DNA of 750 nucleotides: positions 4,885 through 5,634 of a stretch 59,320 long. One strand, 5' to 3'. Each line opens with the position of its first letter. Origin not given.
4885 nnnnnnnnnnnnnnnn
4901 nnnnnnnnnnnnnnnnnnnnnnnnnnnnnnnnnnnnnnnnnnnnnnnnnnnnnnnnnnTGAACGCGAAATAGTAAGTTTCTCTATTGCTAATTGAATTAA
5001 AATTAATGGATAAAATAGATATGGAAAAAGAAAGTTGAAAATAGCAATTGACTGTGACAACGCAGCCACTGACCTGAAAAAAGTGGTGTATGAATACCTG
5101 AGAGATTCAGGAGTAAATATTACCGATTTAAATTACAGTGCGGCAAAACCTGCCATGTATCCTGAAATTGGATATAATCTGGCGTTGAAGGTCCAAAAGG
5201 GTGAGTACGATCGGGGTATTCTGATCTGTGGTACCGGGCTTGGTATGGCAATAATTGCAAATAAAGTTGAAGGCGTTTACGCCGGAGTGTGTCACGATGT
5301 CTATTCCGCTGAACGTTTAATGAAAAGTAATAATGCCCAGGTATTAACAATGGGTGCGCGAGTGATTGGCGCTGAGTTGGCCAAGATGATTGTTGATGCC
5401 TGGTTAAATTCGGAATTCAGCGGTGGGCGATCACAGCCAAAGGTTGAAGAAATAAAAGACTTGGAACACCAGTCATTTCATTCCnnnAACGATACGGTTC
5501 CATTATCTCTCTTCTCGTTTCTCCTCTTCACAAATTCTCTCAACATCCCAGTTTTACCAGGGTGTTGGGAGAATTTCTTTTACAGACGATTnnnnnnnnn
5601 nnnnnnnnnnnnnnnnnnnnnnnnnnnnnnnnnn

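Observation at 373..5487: Operon linking a G1P-dehydrogenase-like enzyme with GDPD, HAD phosphatase, GlpT-like antiporter and RpiB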

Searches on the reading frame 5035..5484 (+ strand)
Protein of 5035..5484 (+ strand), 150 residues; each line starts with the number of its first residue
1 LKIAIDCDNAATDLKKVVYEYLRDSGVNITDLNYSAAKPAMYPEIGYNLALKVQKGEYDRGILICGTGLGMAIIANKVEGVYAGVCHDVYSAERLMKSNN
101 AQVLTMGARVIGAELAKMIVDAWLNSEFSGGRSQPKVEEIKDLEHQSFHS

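Call 3: search_protein_families(library=pfam, proteins=[window:5035-5484:+], max_evalue=0.01)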
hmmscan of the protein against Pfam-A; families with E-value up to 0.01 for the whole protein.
window:5035-5484:+ (150 aa): 1 family
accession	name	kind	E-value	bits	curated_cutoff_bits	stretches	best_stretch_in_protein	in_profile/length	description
PF02502.23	LacAB_rpiB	-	1.1e-49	168.4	24.7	1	3-140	1-138/138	Ribose/Galactose Isomerase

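Call 4: search_protein_families(library=ncbifam, proteins=[window:5035-5484:+], max_evalue=0.01)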
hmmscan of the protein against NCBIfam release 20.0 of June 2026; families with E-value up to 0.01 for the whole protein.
window:5035-5484:+ (150 aa): 12 families
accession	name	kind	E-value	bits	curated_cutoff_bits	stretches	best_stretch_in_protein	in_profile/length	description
NF004051.0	PRK05571.1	subfamily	1.3e-50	171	135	1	1-145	2-147/149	ribose-5-phosphate isomerase B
NF051858.1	EryPhIsonDerIRhiz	equivalog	5.1e-48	163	240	1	1-145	1-148/150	D-erythrulose-4-phosphate isomerase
TIGR01120.1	rpiB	equivalog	1.4e-40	138.5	138.65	1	2-143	1-142/143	ribose 5-phosphate isomerase B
TIGR00689.1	rpiB_lacA_lacB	subfamily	5.6e-40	136.6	88.3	1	3-145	1-144/145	RpiB/LacA/LacB family sugar-phosphate isomerase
TIGR02133.1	RPI_actino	equivalog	7.1e-36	123.3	168.2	1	1-145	1-147/148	ribose-5-phosphate isomerase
NF006381.0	PRK08622.1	equivalog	4.5e-30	104.7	234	1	1-146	1-147/171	galactose-6-phosphate isomerase subunit LacB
NF006380.0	PRK08621.1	equivalog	9.2e-25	87.7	164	1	1-138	1-136/142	galactose-6-phosphate isomerase subunit LacA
TIGR01119.1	lacB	equivalog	3.1e-24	85.6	312.55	1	1-145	1-146/171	galactose-6-phosphate isomerase subunit LacB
TIGR01118.1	lacA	equivalog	1.4e-20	73.8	181.1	1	1-139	1-137/141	galactose-6-phosphate isomerase subunit LacA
NF009258.0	PRK12615.1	equivalog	3.4e-20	72.6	325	1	1-144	1-145/171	galactose-6-phosphate isomerase subunit LacB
NF009257.0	PRK12613.1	equivalog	2.8e-18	66.4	243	1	1-140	1-137/141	galactose-6-phosphate isomerase subunit LacA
NF006753.0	PRK09273.1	equivalog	7.4e-06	25.5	137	1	1-107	1-113/211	hypothetical protein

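Call 66: search_solved_structures(query=window:5035-5484:+, max_evalue=0.00001, show_alignments=4)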
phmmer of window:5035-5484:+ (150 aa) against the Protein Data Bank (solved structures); distinct sequences matched with E-value up to 0.00001: 22.
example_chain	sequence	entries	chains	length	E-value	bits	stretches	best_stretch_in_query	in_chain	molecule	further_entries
2vvr_A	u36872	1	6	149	2.9e-35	124.4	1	2-145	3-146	RIBOSE-5-PHOSPHATE ISOMERASE B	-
1nn4_A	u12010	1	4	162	7.6e-35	123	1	2-145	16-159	Ribose 5-phosphate isomerase B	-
3he8_A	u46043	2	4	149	7.2e-34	119.9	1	1-145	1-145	Ribose-5-phosphate isomerase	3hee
3ph3_A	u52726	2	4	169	1.1e-33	119.2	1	1-145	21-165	Ribose-5-phosphate isomerase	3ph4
5ifz_A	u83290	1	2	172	1.6e-33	118.7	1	1-144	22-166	Ribose 5-phosphate isomerase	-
3qd5_A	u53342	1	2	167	7.3e-30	106.9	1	2-145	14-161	putative ribose-5-phosphate isomerase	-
3sdw_A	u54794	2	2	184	1e-29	106.4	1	2-145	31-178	ribose 5-phosphate isomerase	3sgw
1o1x_A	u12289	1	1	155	6.9e-27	97.2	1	1-141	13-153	ribose-5-phosphate isomerase RpiB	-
3s5p_A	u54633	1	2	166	3.5e-22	82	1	1-144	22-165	Ribose 5-phosphate isomerase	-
6fxs_A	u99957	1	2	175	4.1e-22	81.8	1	2-144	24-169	Ribose 5-phosphate isomerase, putative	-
6fxw_A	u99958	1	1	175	4.5e-22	81.6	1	2-146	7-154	Putative ribose 5-phosphate isomerase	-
6mu0_A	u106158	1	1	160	6.5e-21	77.9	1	3-144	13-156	Probable ribose-5-phosphate isomerase B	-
3k7o_A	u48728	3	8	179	4.2e-20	75.2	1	2-144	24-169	Ribose 5-phosphate isomerase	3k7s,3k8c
6fxl_A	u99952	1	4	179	4.2e-19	72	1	2-144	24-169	Ribose 5-phosphate isomerase, putative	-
3m1p_A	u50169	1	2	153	5.1e-19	71.7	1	2-144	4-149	Ribose 5-phosphate isomerase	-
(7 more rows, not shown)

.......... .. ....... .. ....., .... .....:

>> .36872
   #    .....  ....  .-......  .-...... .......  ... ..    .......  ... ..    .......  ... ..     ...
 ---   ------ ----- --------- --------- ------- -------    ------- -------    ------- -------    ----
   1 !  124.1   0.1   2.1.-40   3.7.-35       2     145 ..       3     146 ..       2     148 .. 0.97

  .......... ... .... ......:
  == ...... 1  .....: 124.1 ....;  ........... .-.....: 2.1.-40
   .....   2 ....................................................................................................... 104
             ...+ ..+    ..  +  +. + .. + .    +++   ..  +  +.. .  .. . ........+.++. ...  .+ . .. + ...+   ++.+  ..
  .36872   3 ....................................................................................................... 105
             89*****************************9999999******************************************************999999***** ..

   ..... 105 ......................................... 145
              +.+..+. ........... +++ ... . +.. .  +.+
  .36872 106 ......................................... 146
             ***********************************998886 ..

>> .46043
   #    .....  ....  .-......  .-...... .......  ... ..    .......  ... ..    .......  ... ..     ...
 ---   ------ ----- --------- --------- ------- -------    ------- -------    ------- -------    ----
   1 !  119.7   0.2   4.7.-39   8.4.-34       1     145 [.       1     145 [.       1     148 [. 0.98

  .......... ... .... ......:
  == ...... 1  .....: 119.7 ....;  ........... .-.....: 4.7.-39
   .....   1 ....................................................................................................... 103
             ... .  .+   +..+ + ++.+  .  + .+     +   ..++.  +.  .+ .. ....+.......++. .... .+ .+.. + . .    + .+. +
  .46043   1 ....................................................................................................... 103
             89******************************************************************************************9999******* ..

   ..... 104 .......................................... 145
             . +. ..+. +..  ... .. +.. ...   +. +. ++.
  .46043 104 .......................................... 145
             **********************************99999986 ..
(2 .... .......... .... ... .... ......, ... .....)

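Call 71: find_homologous_proteins(query=window:5035-5484:+, max_evalue=1e-10)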
Query window:5035-5484:+ (150 aa): 6854 proteins with E <= 1e-10 among 6904 candidates; the best 120 are listed.
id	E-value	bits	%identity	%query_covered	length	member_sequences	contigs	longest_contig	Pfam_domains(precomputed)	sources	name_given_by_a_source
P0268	1.5e-93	328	100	100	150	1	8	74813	PF02502.24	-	-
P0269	3.0e-93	327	99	100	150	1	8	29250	PF02502.24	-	-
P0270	4.5e-82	291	89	99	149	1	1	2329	PF02502.24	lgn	-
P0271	4.8e-79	281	85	99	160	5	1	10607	PF02502.24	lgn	-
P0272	1.1e-76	273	82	99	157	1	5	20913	PF02502.24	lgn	-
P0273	1.4e-76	273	82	100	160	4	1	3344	PF02502.24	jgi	jgi:ribose 5-phosphate isomerase B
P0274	1.7e-76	273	83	100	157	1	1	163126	PF02502.24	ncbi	ncbi:MAG: RpiB/LacA/LacB family sugar-phosphate isomerase [Fidelibacterota bacterium]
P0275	2.3e-76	272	82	99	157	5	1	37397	PF02502.24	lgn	-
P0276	4.4e-74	265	80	99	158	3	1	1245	PF02502.24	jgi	-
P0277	3.1e-73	262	81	99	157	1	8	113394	PF02502.24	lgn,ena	-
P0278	4.6e-72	258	75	99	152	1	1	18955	PF02502.24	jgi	jgi:ribose 5-phosphate isomerase B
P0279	5.2e-72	258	75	99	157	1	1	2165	PF02502.24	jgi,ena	-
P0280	3.7e-71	255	76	98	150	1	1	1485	PF02502.24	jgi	-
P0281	2.1e-70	253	77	99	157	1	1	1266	PF02502.24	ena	-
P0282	3.5e-70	252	73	99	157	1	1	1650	PF02502.24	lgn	-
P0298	3.7e-68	246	73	99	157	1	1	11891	PF02502.24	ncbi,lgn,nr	ncbi:MAG TPA: ribose 5-phosphate isomerase B [Anaerovoracaceae bacterium]|nr:ribose 5-phosphate isom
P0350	8.9e-66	238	73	99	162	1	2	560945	PF02502.24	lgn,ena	-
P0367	2.0e-65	237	73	99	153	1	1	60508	PF02502.24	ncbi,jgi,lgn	ncbi:MAG: RpiB/LacA/LacB family sugar-phosphate isomerase [Prolixibacteraceae bacterium]|jgi:ribose 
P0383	3.5e-65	236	71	99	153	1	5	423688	PF02502.24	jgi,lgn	jgi:ribose 5-phosphate isomerase B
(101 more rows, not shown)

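Call 72: find_encoding_contigs(protein=P0367, flank=7000, max_places=1)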
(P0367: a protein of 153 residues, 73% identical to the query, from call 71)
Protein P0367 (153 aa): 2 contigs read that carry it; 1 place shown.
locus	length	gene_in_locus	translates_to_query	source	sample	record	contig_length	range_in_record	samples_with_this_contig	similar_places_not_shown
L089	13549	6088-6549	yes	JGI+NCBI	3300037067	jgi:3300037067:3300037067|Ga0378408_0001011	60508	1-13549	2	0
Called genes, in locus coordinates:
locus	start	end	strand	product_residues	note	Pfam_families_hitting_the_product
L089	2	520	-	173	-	?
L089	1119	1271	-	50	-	-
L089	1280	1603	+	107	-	-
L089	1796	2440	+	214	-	PF00392:GntR, PF07729:FCD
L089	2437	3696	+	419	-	PF07690:MFS_1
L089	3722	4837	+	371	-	PF00150:Cellulase (weak)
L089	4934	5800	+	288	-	PF01261:AP_endonuc_2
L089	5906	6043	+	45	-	-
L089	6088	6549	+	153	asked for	PF02502:LacAB_rpiB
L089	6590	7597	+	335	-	PF02733:Dak1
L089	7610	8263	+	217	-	PF02734:Dak2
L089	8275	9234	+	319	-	PF01261:AP_endonuc_2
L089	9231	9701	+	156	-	PF03928:HbpS-like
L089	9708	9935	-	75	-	-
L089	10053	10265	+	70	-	-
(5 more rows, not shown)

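Call 73: find_encoding_contigs(protein=P0350, flank=7000, max_places=1)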
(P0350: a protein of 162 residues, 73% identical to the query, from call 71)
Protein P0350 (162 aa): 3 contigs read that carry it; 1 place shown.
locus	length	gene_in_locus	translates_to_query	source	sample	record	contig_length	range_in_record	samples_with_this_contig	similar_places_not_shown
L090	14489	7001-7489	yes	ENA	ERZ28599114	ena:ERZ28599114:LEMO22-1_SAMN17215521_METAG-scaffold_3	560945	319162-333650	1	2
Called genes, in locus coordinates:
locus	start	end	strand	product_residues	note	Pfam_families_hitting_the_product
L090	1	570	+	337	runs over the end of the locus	PF00356:LacI, PF00532:Peripla_BP_1, PF13377:Peripla_BP_3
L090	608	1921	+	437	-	PF01547:SBP_bac_1, PF13416:SBP_bac_8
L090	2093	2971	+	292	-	PF00528:BPD_transp_1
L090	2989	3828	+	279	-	PF00528:BPD_transp_1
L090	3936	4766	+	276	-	PF04951:Peptidase_M55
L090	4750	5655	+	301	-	PF01261:AP_endonuc_2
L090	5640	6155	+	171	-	PF04074:DUF386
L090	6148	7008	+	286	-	PF01261:AP_endonuc_2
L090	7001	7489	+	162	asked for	PF02502:LacAB_rpiB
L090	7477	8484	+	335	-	PF02733:Dak1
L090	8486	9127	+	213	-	PF02734:Dak2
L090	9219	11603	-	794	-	PF02687:FtsX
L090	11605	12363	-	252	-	PF03193:RsgA_GTPase (faint), PF00005:ABC_tran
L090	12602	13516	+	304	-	PF02517:Rce1-like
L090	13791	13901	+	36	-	-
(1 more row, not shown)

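Call 74: find_encoding_contigs(protein=P0298, flank=7000, max_places=1)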
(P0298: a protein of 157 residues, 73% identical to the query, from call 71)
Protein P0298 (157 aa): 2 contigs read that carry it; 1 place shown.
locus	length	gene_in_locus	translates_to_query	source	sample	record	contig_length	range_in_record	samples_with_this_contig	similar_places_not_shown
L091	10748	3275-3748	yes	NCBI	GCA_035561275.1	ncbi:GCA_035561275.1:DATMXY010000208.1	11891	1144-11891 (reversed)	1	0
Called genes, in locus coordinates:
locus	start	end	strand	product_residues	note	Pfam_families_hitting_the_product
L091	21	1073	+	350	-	PF02378:PTS_EIIC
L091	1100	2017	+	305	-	PF07883:Cupin_2, PF11699:CENP-C_C (weak)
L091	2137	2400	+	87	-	PF00381:PTS-HPr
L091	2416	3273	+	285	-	PF01261:AP_endonuc_2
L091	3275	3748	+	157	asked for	PF02502:LacAB_rpiB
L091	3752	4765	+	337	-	PF02733:Dak1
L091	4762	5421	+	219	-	PF02734:Dak2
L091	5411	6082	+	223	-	PF00702:Hydrolase, PF12710:HAD (weak), PF13419:HAD_2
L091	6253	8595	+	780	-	PF01315:Ald_Xan_dh_C, PF02738:MoCoBD_1, PF20256:MoCoBD_2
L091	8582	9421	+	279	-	PF00941:FAD_binding_5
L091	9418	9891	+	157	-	PF00111:Fer2, PF13085:Fer2_3 (weak), PF01799:Fer2_2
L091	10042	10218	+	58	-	PF13302:Acetyltransf_3 (weak)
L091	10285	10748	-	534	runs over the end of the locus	PF00158:Sigma54_activat, PF14532:Sigma54_activ_2, PF00004:AAA (weak), PF07724:AAA_2 (weak), PF07728:AAA_5 (faint), PF25601:AAA_lid_14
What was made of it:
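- Homologues 70-75% identical to the window RpiB sit beside Dak1/Dak2 kinases and AP_endonuc_2 isomerases (calls 72-74).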

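Call 75: find_encoding_contigs(protein=P0383, flank=7000, max_places=1)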
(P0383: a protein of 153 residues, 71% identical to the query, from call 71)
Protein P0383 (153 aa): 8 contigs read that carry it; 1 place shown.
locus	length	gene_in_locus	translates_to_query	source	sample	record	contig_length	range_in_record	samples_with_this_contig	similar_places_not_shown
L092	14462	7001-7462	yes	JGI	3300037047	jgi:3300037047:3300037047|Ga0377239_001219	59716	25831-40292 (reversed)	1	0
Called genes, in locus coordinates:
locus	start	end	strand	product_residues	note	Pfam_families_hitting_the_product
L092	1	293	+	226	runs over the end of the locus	-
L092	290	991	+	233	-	PF06439:3keto-disac_hyd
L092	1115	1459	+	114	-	PF05973:Gp49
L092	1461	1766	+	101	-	PF12844:HTH_19, PF13560:HTH_31, PF01381:HTH_3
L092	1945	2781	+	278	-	-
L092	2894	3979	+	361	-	-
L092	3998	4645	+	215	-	PF00392:GntR, PF07729:FCD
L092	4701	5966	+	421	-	PF07690:MFS_1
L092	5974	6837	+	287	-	PF01261:AP_endonuc_2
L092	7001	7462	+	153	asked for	PF02502:LacAB_rpiB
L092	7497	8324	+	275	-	PF01063:Aminotran_4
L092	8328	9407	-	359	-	PF03739:LptF_LptG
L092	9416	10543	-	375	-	PF01702:TGT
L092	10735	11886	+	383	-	PF00535:Glycos_transf_2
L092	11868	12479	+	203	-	PF07638:Sigma70_ECF (faint), PF04542:Sigma70_r2, PF08281:Sigma70_r4_2, PF04545:Sigma70_r4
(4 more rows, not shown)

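Call 88: search_solved_structures(query=window:5035-5484:+, max_evalue=1e-30, show_alignments=5)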
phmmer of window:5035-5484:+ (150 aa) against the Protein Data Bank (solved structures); distinct sequences matched with E-value up to 1e-30: 5.
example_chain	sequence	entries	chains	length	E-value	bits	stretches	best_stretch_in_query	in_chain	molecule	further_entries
2vvr_A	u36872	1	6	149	2.9e-35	124.4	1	2-145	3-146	RIBOSE-5-PHOSPHATE ISOMERASE B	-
1nn4_A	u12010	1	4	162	7.6e-35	123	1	2-145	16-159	Ribose 5-phosphate isomerase B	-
3he8_A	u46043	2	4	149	7.2e-34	119.9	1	1-145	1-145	Ribose-5-phosphate isomerase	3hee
3ph3_A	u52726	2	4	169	1.1e-33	119.2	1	1-145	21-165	Ribose-5-phosphate isomerase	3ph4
5ifz_A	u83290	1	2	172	1.6e-33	118.7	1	1-144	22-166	Ribose 5-phosphate isomerase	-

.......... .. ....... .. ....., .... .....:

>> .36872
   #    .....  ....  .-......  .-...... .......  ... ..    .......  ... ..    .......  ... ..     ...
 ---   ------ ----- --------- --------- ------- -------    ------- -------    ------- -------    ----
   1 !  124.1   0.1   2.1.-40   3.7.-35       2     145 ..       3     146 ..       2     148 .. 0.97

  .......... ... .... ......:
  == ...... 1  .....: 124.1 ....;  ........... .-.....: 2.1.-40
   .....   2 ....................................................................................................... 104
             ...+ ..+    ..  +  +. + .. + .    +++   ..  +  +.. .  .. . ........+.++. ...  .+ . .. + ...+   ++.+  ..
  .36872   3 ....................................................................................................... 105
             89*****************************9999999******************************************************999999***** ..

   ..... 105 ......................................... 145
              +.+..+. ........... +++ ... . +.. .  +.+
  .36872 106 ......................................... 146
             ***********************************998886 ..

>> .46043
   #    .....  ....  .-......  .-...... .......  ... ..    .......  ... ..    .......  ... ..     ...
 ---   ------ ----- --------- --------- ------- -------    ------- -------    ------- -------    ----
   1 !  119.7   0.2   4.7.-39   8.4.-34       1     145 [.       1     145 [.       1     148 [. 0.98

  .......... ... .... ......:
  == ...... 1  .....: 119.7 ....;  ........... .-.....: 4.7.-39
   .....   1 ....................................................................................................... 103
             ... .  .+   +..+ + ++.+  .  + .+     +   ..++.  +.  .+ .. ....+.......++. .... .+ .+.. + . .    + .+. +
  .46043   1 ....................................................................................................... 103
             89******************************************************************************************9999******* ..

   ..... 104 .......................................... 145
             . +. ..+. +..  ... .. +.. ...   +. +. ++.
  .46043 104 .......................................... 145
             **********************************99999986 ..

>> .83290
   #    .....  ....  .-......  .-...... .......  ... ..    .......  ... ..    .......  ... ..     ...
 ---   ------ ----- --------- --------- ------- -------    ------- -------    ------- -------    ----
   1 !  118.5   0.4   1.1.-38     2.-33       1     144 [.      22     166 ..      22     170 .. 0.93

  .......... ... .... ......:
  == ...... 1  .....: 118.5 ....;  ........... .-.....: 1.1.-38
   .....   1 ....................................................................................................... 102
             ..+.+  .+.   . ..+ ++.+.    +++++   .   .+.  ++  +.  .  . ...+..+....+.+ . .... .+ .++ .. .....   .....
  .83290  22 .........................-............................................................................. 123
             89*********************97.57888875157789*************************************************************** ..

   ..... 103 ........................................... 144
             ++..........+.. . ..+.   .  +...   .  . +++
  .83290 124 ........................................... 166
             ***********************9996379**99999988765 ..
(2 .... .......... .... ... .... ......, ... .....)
